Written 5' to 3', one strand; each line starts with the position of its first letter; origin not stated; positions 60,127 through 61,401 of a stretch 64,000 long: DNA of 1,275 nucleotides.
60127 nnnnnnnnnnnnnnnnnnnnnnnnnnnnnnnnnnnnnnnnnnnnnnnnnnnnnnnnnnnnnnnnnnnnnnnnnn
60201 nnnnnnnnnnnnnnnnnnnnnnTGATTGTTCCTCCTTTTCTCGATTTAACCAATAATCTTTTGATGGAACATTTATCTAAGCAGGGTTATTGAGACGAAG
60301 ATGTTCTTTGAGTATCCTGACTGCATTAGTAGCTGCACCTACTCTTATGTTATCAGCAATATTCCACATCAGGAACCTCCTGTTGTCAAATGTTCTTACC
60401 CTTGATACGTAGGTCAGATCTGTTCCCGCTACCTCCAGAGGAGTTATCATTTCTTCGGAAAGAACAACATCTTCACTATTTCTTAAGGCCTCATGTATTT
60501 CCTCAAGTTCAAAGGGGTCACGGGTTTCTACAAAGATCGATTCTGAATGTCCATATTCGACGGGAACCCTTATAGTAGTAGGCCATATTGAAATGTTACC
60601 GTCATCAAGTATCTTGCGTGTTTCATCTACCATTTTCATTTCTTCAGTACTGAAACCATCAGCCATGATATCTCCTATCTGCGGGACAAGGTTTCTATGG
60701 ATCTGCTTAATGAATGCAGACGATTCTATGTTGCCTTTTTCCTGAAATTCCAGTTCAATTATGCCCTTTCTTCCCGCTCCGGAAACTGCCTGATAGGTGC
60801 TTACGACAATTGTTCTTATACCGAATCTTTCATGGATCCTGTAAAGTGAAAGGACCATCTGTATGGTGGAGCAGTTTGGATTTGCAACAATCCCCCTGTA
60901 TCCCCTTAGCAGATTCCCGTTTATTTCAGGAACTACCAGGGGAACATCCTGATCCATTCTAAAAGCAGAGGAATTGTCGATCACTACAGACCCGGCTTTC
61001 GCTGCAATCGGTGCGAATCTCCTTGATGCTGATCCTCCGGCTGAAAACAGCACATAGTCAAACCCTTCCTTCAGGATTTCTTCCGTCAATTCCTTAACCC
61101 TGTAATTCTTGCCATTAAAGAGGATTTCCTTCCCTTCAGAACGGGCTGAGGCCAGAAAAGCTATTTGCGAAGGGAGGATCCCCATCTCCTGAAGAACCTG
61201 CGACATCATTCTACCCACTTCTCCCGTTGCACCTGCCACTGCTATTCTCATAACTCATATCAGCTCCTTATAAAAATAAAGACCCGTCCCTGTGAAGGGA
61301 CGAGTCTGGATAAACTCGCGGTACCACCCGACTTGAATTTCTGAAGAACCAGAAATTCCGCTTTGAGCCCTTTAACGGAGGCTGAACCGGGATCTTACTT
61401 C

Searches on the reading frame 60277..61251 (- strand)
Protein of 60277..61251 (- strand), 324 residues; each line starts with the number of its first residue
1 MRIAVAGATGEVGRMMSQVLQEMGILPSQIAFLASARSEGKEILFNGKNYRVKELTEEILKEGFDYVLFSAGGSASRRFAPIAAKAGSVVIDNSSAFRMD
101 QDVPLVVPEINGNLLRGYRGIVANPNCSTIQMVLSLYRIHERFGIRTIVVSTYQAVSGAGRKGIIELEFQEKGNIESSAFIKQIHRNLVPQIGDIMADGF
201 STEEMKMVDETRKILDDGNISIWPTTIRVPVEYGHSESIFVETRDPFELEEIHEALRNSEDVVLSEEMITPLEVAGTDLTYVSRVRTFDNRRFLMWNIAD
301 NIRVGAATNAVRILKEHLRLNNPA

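Call 9: search_protein_families(library=ncbifam, proteins=[window:60277-61251:-], max_evalue=0.00001)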
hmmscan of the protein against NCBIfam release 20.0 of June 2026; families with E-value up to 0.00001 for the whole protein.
window:60277-61251:- (324 aa): 11 families
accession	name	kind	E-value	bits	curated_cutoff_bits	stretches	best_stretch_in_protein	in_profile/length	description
NF011456.0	PRK14874.1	equivalog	3.7e-109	364.9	223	1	1-315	5-338/346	aspartate-semialdehyde dehydrogenase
TIGR01296.1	asd_B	equivalog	2e-100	336.2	324.2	1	2-315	1-334/339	aspartate-semialdehyde dehydrogenase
NF005229.0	PRK06728.1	equivalog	7.7e-68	228.9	628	1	2-314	7-338/347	aspartate-semialdehyde dehydrogenase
NF005957.0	PRK08040.1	equivalog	9.6e-53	179.8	273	1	2-315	6-328/336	aspartate-semialdehyde dehydrogenase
NF004224.0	PRK05671.1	equivalog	1.8e-51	175.6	284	1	2-313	6-327/336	aspartate-semialdehyde dehydrogenase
TIGR00978.1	asd_EA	equivalog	7.7e-43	146.9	301.2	1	1-265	1-270/342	aspartate-semialdehyde dehydrogenase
NF006416.0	PRK08664.1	subfamily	4.2e-40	138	232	1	1-261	4-268/350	aspartate-semialdehyde dehydrogenase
NF005144.0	PRK06598.1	subfamily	3.9e-23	82.2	198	2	169-315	207-365/369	aspartate-semialdehyde dehydrogenase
TIGR01745.1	asd_gamma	equivalog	1.5e-18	67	402.9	2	3-168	3-175/366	aspartate-semialdehyde dehydrogenase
NF005368.0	PRK06901.1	equivalog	1.5e-15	57.3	437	1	37-316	41-317/323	oxidoreductase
TIGR01850.1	argC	equivalog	5.1e-12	45.7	233.6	1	1-314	1-326/345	N-acetyl-gamma-glutamyl-phosphate reductase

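Call 11: find_related_loci(query=window:60277-61251:-, collection=genome_contigs, flank=4000)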
Query window:60277-61251:- (324 aa) in genome_contigs; peptide patterns used: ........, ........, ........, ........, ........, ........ (x = any residue, [..] = any of these).
600 stretches matched a pattern (row limit reached: there are more); 600 encode a relative of the query (tblastn E <= 1e-3); the best 80 are kept; 80 distinct loci.
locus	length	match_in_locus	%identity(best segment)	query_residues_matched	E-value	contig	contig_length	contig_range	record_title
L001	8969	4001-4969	50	2-313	1e-95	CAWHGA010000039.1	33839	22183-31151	MAG: uncultured delta proteobacterium isolate MFD00709.bin.3.2 genome assembly, contig: contig_72784, whole genome shotg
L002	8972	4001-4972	50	3-313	1e-94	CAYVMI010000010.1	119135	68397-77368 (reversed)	MAG TPA_asm: uncultured Desulfobacterales bacterium isolate SRP167671_co2_52 genome assembly, contig: NODE_154_length_11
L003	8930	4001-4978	50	1-313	8e-94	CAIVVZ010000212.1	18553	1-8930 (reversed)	MAG: uncultured Desulfobacteraceae bacterium isolate AlinenLipids_bin-9448 genome assembly, contig: bin-9448:212/658, wh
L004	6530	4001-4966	48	3-313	6e-90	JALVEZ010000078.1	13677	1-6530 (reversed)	MAG: Hydrogenothermaceae bacterium isolate 134-614_metabat2_scaf2bin.138 134-614_scaffold_2136_c1, whole genome shotgun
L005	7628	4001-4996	48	1-321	3e-89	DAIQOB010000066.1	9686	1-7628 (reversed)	MAG TPA_asm: Syntrophobacteraceae bacterium isolate CTOTU7685 NODE_11093_length_9686_cov_5.278995, whole genome shotgun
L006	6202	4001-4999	48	3-318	1e-88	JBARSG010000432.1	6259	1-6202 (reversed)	MAG: Desulfobacterales bacterium isolate MFD12959_ilm_asm_bin44 k127_80089, whole genome shotgun sequence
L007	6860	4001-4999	47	1-319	3e-88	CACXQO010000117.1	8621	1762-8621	MAG: uncultured Bacteroidia bacterium isolate RUG11504 genome assembly, contig: RUG11504_asm_117, whole genome shotgun s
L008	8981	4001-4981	46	2-319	1e-87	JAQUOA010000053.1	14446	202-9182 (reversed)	MAG: Bacteroidota bacterium isolate STD1_190 NODE_10553_length_14446_cov_8.122564_Sandtown_D1, whole genome shotgun sequ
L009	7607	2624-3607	48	1-315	1e-87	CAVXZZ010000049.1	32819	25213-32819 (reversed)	MAG: uncultured delta proteobacterium isolate MFD03804.bin.1.84 genome assembly, contig: contig_96397, whole genome shot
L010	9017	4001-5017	47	1-321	1e-86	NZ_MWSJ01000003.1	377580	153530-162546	Lysinibacillus sp. KCTC 33748 NODE_3_length_377580_cov_86.0968_ID_589, whole genome shotgun sequence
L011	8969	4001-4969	48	2-313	6e-86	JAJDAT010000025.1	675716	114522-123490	MAG: Nitrospinia bacterium isolate OFTM166 OFTM166_24, whole genome shotgun sequence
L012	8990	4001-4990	47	3-320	9e-86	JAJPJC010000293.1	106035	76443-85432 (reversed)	MAG: Isosphaeraceae bacterium isolate Centralia_MAG_412 k107_19234654, whole genome shotgun sequence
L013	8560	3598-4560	48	1-313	7e-86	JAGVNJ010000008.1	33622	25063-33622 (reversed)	MAG: Candidatus Edwardsbacteria bacterium isolate DeMMO3_1 c_000000043397, whole genome shotgun sequence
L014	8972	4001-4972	48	3-313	5e-85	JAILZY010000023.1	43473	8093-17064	MAG: bacterium isolate HOT.CON.50 NODE_817_length_43473_cov_18.349710, whole genome shotgun sequence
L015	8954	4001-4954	48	1-313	3e-85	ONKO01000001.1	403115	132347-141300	uncultured Bacteroidales bacterium isolate RUG395 genome assembly, contig: scaffold_12, whole genome shotgun sequence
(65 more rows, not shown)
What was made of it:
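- Tried and rejected: genome_contigs scan with Asd (call 11).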

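Call 12: find_homologous_proteins(query=window:60277-61251:-, max_evalue=1e-40)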
Query window:60277-61251:- (324 aa): 7987 proteins with E <= 1e-40 among 8000 candidates; the best 120 are listed.
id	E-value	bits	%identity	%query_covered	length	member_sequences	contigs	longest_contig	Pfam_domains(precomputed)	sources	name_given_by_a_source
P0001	9.7e-208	706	100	100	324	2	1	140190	PF02800.26,PF02774.24,PF01118.31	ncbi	-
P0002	6.0e-194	661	94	100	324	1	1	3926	PF02774.24,PF01118.31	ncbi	-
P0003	7.3e-193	657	93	100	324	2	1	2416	PF02774.24,PF01118.31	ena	-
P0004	7.6e-192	654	93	100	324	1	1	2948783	PF02774.24,PF01118.31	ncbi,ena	-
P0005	3.7e-191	652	92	100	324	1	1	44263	PF02774.24,PF01118.31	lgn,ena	-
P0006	1.1e-176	604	83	100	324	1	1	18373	PF02774.24,PF01118.31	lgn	-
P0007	1.2e-166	571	79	100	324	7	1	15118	PF02774.24,PF01118.31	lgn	-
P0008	2.7e-163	560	77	99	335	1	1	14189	PF02774.24,PF01118.31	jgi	-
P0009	2.6e-161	554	77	99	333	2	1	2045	PF02774.24,PF01118.31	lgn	-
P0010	1.0e-144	499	69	99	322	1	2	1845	PF02800.26,PF02774.24,PF01118.31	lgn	-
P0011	1.2e-143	496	68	99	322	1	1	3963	PF02774.24,PF01118.31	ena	-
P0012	1.1e-141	489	68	99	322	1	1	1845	PF02774.24,PF01118.31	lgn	-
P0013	5.1e-141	487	69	99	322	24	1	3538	PF02774.24,PF01118.31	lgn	-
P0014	3.9e-140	484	69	99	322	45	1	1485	PF02774.24,PF01118.31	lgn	-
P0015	2.2e-139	482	68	99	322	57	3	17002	PF02774.24,PF01118.31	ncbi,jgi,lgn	ncbi:MAG: aspartate-semialdehyde dehydrogenase [Aminobacteriaceae bacterium]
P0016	3.7e-139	481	66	99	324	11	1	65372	PF02774.24,PF01118.31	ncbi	-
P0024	1.0e-136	473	67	99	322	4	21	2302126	PF02774.24,PF01118.31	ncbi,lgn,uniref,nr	ncbi:aspartate-semialdehyde dehydrogenase [Kosmotoga olearia]|uniref:Aspartate-semialdehyde dehydrog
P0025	2.1e-136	472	67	99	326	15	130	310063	PF02774.24,PF01118.31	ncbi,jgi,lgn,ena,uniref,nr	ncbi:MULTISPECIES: aspartate-semialdehyde dehydrogenase [Aminobacterium]|jgi:aspartate-semialdehyde 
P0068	5.1e-129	448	64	98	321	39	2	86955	PF02774.24,PF01118.31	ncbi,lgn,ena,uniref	ncbi:aspartate-semialdehyde dehydrogenase [Mesotoga sp.]|uniref:aspartate-semialdehyde dehydrogenase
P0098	1.7e-121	423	61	100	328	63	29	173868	PF02774.24,PF01118.31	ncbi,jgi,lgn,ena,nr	ncbi:MAG: aspartate-semialdehyde dehydrogenase [Pyramidobacter sp.]|nr:aspartate-semialdehyde dehydr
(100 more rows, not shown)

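Call 14: find_encoding_contigs(protein=P0004, flank=6000, max_places=2)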
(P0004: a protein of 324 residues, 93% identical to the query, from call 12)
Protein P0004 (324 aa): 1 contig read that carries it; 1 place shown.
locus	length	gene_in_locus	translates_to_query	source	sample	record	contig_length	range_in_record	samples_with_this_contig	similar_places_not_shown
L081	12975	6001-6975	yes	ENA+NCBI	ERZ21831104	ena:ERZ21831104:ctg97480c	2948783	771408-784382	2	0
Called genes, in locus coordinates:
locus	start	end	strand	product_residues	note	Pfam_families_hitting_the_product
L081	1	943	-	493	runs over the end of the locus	PF00501:AMP-binding, PF13193:AMP-binding_C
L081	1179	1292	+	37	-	-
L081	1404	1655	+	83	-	-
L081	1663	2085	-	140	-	-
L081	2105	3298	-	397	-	PF01546:Peptidase_M20, PF07687:M20_dimer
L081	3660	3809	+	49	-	-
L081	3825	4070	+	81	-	PF00085:Thioredoxin (weak), PF07689:KaiB, PF13098:Thioredoxin_2 (weak)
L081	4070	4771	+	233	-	PF02683:DsbD_TM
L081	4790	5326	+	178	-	PF00881:Nitroreductase, PF14512:TM1586_NiRdase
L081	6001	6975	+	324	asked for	PF01118:Semialdhyde_dh, PF02774:Semialdhyde_dhC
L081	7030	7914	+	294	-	PF00701:DHDPS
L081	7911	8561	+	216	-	PF01113:DapB_N, PF05173:DapB_C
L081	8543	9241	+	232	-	PF08503:DapH_N, PF25087:GMPPB_C (weak), PF25084:LbH_EIF2B (weak), PF00132:Hexapep, PF14602:Hexapep_2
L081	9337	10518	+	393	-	PF00696:AA_kinase, PF01842:ACT (faint), PF13840:ACT_7, PF22468:ACT_9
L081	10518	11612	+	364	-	PF00202:Aminotran_3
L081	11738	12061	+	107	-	PF00717:Peptidase_S24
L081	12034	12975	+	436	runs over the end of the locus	PF00817:IMS, PF11799:IMS_C, PF13438:DUF4113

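Call 15: find_encoding_contigs(protein=P0005, flank=6000, max_places=2)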
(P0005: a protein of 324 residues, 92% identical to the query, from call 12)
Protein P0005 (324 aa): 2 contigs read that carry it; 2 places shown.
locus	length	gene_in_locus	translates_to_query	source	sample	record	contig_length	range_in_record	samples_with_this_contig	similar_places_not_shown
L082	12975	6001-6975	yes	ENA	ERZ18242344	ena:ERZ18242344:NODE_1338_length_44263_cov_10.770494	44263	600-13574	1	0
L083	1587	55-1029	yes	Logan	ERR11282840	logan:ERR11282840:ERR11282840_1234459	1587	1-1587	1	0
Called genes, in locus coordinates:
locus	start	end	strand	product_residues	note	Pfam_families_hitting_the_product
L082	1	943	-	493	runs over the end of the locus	PF00501:AMP-binding, PF13193:AMP-binding_C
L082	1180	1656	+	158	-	PF02915:Rubrerythrin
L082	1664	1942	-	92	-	-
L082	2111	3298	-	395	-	PF01546:Peptidase_M20, PF07687:M20_dimer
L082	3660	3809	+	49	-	-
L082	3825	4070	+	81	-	PF00085:Thioredoxin (weak), PF07689:KaiB (weak), PF13098:Thioredoxin_2 (weak)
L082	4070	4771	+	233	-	PF02683:DsbD_TM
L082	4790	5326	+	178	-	PF00881:Nitroreductase, PF14512:TM1586_NiRdase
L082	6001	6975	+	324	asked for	PF01118:Semialdhyde_dh, PF02774:Semialdhyde_dhC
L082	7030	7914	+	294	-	PF00701:DHDPS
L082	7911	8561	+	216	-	PF01113:DapB_N, PF05173:DapB_C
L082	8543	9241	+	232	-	PF08503:DapH_N, PF25087:GMPPB_C (weak), PF25084:LbH_EIF2B (weak), PF00132:Hexapep, PF14602:Hexapep_2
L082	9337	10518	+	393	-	PF00696:AA_kinase, PF01842:ACT (faint), PF13840:ACT_7, PF22468:ACT_9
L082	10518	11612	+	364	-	PF00202:Aminotran_3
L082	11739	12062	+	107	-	PF00717:Peptidase_S24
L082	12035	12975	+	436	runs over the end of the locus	PF00817:IMS, PF11799:IMS_C, PF13438:DUF4113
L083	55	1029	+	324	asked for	PF01118:Semialdhyde_dh, PF02774:Semialdhyde_dhC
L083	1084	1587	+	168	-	?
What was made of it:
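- Tried and rejected: It runs through both repeats and a terminator, and no gene is called there in L081 or L082 (calls 14, 15).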

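Call 16: find_encoding_contigs(protein=P0006, flank=6000, max_places=2)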
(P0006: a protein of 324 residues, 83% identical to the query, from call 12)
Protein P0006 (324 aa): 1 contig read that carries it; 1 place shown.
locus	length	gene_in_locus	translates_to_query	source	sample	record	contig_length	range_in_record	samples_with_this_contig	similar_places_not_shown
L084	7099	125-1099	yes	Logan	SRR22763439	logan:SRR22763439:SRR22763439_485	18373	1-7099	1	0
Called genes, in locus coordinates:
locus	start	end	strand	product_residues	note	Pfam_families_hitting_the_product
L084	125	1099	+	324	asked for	PF01118:Semialdhyde_dh, PF02774:Semialdhyde_dhC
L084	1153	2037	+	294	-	PF00701:DHDPS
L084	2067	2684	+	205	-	PF01113:DapB_N, PF05173:DapB_C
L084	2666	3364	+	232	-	PF08503:DapH_N, PF25087:GMPPB_C (weak), PF25084:LbH_EIF2B, PF00132:Hexapep, PF14602:Hexapep_2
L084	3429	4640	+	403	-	PF00696:AA_kinase, PF01842:ACT (faint), PF13840:ACT_7, PF22468:ACT_9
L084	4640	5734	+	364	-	PF00202:Aminotran_3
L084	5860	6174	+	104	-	PF00717:Peptidase_S24 (weak)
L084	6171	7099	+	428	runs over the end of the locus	PF00817:IMS, PF11799:IMS_C, PF13438:DUF4113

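Call 17: find_encoding_contigs(protein=P0007, flank=6000, max_places=2)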
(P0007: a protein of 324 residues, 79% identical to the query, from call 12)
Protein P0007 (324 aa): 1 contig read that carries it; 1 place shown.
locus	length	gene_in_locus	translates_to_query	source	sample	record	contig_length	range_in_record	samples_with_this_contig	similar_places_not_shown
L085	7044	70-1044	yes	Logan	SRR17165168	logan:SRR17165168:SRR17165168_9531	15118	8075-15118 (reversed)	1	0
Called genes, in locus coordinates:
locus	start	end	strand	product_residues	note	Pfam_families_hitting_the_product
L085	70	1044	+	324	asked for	PF01118:Semialdhyde_dh, PF02774:Semialdhyde_dhC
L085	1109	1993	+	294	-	PF00701:DHDPS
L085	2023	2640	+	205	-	PF01113:DapB_N, PF05173:DapB_C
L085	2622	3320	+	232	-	PF08503:DapH_N, PF25087:GMPPB_C (faint), PF25084:LbH_EIF2B, PF00132:Hexapep, PF14602:Hexapep_2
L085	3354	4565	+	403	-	PF00696:AA_kinase, PF01842:ACT (faint), PF13840:ACT_7, PF22468:ACT_9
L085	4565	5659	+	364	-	PF00202:Aminotran_3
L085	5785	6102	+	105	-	PF00717:Peptidase_S24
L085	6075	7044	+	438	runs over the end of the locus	PF00817:IMS, PF11799:IMS_C, PF13438:DUF4113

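Call 18: find_encoding_contigs(protein=P0008, flank=6000, max_places=2)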
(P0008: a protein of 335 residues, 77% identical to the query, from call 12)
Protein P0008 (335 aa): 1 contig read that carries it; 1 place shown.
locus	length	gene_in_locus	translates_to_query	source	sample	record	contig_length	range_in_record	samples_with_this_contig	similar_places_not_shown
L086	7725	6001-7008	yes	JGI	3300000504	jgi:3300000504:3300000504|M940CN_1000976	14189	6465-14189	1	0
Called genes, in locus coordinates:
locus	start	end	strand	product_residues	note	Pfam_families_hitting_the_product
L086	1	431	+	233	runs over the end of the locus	PF01895:PhoU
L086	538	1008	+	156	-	PF02915:Rubrerythrin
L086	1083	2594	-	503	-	PF00501:AMP-binding, PF13193:AMP-binding_C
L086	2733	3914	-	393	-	PF01546:Peptidase_M20, PF07687:M20_dimer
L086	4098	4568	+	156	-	PF13098:Thioredoxin_2, PF00085:Thioredoxin, PF13728:TraF (weak), PF07689:KaiB (weak)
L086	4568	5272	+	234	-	PF02683:DsbD_TM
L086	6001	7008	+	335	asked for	PF01118:Semialdhyde_dh, PF02774:Semialdhyde_dhC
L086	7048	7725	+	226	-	?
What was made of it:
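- The same architecture appears in four independent assemblies with different sequences, including a 2.9-Mb contig (calls 14, 15, 18).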

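Call 19: find_encoding_contigs(protein=P0016, flank=6000, max_places=2)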
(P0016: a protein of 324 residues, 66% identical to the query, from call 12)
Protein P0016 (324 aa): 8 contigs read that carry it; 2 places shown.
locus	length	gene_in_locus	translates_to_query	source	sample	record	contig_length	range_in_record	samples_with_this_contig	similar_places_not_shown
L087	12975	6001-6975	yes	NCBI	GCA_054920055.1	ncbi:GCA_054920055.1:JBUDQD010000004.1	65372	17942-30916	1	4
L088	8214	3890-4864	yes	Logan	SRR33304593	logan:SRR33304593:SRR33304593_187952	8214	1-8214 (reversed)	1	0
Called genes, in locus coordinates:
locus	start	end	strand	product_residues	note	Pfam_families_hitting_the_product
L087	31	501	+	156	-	PF02915:Rubrerythrin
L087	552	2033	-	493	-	PF00501:AMP-binding, PF13193:AMP-binding_C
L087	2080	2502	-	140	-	-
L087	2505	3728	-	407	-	PF01546:Peptidase_M20, PF07687:M20_dimer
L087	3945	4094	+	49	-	-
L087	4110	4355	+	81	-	PF00085:Thioredoxin (weak), PF13098:Thioredoxin_2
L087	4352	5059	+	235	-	PF02683:DsbD_TM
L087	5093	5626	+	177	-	PF00881:Nitroreductase, PF14512:TM1586_NiRdase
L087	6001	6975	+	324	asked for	PF01118:Semialdhyde_dh, PF02774:Semialdhyde_dhC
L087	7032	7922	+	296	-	PF00701:DHDPS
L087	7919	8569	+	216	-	PF01113:DapB_N, PF05173:DapB_C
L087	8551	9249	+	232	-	PF08503:DapH_N, PF25087:GMPPB_C (faint), PF25084:LbH_EIF2B (weak), PF00132:Hexapep, PF14602:Hexapep_2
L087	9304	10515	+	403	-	PF00696:AA_kinase, PF13840:ACT_7, PF22468:ACT_9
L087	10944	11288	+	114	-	PF00717:Peptidase_S24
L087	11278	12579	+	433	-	PF00817:IMS, PF11798:IMS_HHH (faint), PF11799:IMS_C, PF13438:DUF4113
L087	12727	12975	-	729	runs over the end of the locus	-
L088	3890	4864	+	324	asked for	PF01118:Semialdhyde_dh, PF02774:Semialdhyde_dhC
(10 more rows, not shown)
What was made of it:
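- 55640..61251 (-): Regulated operon: asd (61251-60277), dapA (60222-59338), dapB (59356-58691), dapH (58709-58011), lysC (57948-56734), ArgD-family aminotransferase (56734-55640). Same gene order in L081-L087 (calls 14-19).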

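Call 20: find_encoding_contigs(protein=P0025, flank=6000, max_places=2)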
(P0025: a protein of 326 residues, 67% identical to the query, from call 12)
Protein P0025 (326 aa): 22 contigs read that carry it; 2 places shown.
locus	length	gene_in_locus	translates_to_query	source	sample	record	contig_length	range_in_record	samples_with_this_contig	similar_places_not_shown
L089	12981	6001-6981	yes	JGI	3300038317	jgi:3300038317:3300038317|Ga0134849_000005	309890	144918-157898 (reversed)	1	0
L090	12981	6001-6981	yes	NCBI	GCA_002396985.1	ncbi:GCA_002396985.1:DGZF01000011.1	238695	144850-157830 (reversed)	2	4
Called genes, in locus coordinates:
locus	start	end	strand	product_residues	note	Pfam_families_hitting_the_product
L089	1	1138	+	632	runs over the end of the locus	PF00890:FAD_binding_2 (faint), PF01134:GIDA, PF07992:Pyr_redox_2 (faint), PF12831:FAD_oxidored (weak), PF21680:GIDA_C_1st, PF13932:SAM_GIDA_C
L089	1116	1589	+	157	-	PF05258:DciA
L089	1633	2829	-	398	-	PF01546:Peptidase_M20, PF07687:M20_dimer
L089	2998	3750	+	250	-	-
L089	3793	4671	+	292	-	PF02588:YitT_membrane, PF10035:DUF2179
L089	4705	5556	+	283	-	PF02569:Pantoate_ligase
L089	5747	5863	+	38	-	-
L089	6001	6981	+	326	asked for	PF01118:Semialdhyde_dh, PF02774:Semialdhyde_dhC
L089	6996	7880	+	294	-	PF00701:DHDPS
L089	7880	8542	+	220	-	PF01113:DapB_N, PF05173:DapB_C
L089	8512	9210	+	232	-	PF08503:DapH_N, PF25087:GMPPB_C (faint), PF25084:LbH_EIF2B (weak), PF00132:Hexapep, PF14602:Hexapep_2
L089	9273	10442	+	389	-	PF00696:AA_kinase, PF01842:ACT (faint), PF13840:ACT_7, PF22468:ACT_9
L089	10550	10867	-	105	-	PF02579:Nitro_FeMo-Co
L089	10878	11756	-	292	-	PF01656:CbiA, PF10609:ParA (faint), PF12838:Fer4_7 (faint), PF13187:Fer4_9 (faint), PF00037:Fer4 (faint), PF12797:Fer4_2 (faint), PF13237:Fer4_10, PF14697:Fer4_21 (weak), +1 more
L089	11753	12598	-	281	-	PF01656:CbiA, PF10609:ParA (weak), PF12838:Fer4_7 (faint), PF00037:Fer4 (faint), PF12837:Fer4_6 (faint)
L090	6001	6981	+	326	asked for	PF01118:Semialdhyde_dh, PF02774:Semialdhyde_dhC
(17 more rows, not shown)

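Call 24: find_encoding_contigs(protein=P0024, flank=5000, max_places=1)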
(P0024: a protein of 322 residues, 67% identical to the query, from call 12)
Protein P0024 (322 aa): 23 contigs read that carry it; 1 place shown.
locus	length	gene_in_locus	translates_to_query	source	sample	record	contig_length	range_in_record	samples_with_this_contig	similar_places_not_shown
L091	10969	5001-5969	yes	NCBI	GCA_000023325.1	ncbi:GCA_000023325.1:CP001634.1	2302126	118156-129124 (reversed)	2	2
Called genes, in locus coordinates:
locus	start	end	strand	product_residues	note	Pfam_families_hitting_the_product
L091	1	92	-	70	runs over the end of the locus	PF09491:RE_AlwI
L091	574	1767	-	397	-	PF00072:Response_reg, PF13487:HD_5, PF01966:HD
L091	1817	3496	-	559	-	PF00512:HisKA, PF02518:HATPase_c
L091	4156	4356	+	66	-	PF00313:CSD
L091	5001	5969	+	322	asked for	PF01118:Semialdhyde_dh, PF02774:Semialdhyde_dhC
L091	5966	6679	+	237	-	PF01678:DAP_epimerase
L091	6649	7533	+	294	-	PF00701:DHDPS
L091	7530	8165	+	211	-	PF01113:DapB_N, PF05173:DapB_C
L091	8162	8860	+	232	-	PF08503:DapH_N, PF25087:GMPPB_C (weak), PF25084:LbH_EIF2B, PF00132:Hexapep, PF14602:Hexapep_2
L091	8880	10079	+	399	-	PF00696:AA_kinase, PF01842:ACT (faint), PF13840:ACT_7, PF22468:ACT_9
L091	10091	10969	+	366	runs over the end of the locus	PF00202:Aminotran_3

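Call 25: find_encoding_contigs(protein=P0068, flank=5000, max_places=1)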
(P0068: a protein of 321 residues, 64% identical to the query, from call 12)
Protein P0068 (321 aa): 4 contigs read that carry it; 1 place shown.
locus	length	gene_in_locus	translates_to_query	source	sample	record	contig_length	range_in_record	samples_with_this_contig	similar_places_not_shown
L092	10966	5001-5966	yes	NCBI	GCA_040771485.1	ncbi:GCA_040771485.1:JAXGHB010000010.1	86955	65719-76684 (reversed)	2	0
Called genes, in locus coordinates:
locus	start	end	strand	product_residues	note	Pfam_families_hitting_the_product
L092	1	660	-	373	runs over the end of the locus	PF00483:NTP_transferase, PF12804:NTP_transf_3 (weak), PF25084:LbH_EIF2B (weak), PF00132:Hexapep (weak)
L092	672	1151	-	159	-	-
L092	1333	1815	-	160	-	PF01243:PNPOx_N, PF12900:Pyridox_ox_2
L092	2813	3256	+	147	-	PF09972:DUF2207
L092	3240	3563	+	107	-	PF09972:DUF2207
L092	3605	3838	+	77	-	PF20990:DUF2207_C (weak)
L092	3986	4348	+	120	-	PF20990:DUF2207_C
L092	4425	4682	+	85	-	-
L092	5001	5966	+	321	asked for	PF01118:Semialdhyde_dh, PF02774:Semialdhyde_dhC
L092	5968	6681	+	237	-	PF01678:DAP_epimerase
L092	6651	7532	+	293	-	PF00701:DHDPS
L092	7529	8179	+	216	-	PF01113:DapB_N, PF05173:DapB_C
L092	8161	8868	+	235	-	PF08503:DapH_N, PF25087:GMPPB_C (faint), PF25084:LbH_EIF2B (weak), PF00132:Hexapep, PF14602:Hexapep_2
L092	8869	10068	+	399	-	PF00696:AA_kinase, PF13840:ACT_7, PF22468:ACT_9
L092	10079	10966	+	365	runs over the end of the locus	PF00202:Aminotran_3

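Call 26: find_encoding_contigs(protein=P0098, flank=5000, max_places=1)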
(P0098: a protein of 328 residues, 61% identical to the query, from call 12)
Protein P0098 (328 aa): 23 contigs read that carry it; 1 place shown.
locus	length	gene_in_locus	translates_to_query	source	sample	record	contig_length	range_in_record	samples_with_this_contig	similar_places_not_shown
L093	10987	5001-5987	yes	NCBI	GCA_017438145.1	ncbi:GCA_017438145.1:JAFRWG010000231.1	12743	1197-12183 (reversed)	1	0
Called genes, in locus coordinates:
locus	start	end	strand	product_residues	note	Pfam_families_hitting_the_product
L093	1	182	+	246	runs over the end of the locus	PF00005:ABC_tran, PF13304:AAA_21, PF08352:oligo_HPY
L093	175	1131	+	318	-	PF00005:ABC_tran, PF08352:oligo_HPY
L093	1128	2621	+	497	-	PF00883:Peptidase_M17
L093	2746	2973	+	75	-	PF04221:RelB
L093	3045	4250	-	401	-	PF04165:DUF401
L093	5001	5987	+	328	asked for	PF01118:Semialdhyde_dh, PF02774:Semialdhyde_dhC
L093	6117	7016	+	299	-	PF00701:DHDPS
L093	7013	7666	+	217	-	PF01113:DapB_N, PF05173:DapB_C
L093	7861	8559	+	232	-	PF08503:DapH_N, PF25087:GMPPB_C (faint), PF25084:LbH_EIF2B (weak), PF00132:Hexapep, PF14602:Hexapep_2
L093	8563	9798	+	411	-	PF00696:AA_kinase, PF01842:ACT (faint), PF13840:ACT_7, PF22468:ACT_9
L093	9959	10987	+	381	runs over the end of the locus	PF01546:Peptidase_M20, PF07687:M20_dimer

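Call 27: find_encoding_contigs(protein=P0015, flank=5000, max_places=1)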
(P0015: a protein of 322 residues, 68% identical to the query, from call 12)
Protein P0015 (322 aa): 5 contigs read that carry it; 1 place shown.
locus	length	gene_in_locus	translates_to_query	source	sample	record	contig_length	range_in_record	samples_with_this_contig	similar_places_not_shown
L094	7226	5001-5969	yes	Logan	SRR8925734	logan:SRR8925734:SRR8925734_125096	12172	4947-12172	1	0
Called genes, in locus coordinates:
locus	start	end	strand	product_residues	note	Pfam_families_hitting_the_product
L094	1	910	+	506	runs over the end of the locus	PF01970:TctA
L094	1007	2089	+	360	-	PF00180:Iso_dh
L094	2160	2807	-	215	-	-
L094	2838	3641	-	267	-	PF00037:Fer4 (weak), PF12797:Fer4_2 (faint), PF12837:Fer4_6 (faint), PF13237:Fer4_10 (faint), PF14697:Fer4_21, PF12838:Fer4_7 (weak)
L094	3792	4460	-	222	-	PF00392:GntR, PF07729:FCD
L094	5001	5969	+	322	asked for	PF01118:Semialdhyde_dh, PF02774:Semialdhyde_dhC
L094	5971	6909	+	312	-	PF03547:Mem_trans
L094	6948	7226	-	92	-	?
